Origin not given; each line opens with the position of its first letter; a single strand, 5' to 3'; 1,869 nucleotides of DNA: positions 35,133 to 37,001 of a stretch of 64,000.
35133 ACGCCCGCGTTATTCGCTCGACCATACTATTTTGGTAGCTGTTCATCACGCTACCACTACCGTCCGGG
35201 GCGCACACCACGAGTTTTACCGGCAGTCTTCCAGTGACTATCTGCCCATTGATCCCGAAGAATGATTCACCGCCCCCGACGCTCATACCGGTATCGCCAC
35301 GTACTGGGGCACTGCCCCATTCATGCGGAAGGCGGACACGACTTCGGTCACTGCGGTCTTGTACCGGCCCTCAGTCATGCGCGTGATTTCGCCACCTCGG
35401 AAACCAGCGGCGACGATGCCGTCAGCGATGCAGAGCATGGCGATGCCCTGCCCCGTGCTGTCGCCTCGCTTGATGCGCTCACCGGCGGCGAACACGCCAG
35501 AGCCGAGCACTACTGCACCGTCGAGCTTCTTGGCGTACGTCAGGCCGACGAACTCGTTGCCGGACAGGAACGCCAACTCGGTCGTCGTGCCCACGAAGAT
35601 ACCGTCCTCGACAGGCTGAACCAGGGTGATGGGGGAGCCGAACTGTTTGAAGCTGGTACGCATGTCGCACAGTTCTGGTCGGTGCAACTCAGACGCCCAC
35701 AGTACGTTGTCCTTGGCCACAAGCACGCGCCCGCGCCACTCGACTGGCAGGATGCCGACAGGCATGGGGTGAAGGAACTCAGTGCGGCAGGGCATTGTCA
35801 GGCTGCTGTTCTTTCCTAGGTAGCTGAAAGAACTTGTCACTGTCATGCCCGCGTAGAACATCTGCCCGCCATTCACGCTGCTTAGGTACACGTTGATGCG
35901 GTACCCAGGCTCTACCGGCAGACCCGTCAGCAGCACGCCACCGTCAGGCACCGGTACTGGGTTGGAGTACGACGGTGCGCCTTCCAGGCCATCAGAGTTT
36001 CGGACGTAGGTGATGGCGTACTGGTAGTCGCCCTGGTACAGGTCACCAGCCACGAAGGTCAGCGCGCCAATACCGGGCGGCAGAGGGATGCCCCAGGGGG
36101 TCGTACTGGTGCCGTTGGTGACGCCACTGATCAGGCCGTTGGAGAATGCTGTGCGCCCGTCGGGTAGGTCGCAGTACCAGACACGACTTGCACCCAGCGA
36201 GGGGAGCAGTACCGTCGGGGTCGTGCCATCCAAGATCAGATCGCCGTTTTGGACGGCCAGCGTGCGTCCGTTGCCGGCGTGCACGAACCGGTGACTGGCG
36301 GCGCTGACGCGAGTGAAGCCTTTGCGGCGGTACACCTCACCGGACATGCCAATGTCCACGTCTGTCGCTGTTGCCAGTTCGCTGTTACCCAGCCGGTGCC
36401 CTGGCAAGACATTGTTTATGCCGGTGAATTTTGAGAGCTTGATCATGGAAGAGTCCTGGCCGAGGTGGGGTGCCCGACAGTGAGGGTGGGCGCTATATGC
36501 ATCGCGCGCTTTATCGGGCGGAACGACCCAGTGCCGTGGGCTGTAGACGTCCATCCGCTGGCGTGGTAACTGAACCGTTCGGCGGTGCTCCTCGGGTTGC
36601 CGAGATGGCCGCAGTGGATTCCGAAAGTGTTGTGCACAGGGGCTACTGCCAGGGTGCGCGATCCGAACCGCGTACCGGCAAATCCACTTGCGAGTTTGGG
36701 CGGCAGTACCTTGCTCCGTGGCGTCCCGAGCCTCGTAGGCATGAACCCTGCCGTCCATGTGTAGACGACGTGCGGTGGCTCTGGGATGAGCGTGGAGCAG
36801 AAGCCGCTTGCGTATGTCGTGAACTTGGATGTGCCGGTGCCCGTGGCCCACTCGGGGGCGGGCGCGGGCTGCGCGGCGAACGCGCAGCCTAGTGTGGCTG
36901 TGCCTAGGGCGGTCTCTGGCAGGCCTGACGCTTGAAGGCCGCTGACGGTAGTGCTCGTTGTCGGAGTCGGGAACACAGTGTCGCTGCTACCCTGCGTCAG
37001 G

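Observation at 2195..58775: Genome-wide asymmetric 13-bp motif always oriented with transcription (stoperator-like regulatory system)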

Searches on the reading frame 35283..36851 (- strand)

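Call 8: search_protein_families(library=phrogs, proteins=[window:35283-36851:-])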
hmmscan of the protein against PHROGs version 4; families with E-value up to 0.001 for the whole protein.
window:35283-36851:- (522 aa): 1 family
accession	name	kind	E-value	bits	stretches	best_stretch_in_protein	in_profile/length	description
phrog_8040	-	connector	1.1e-79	269.2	1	136-515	3-394/396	head closure Hc3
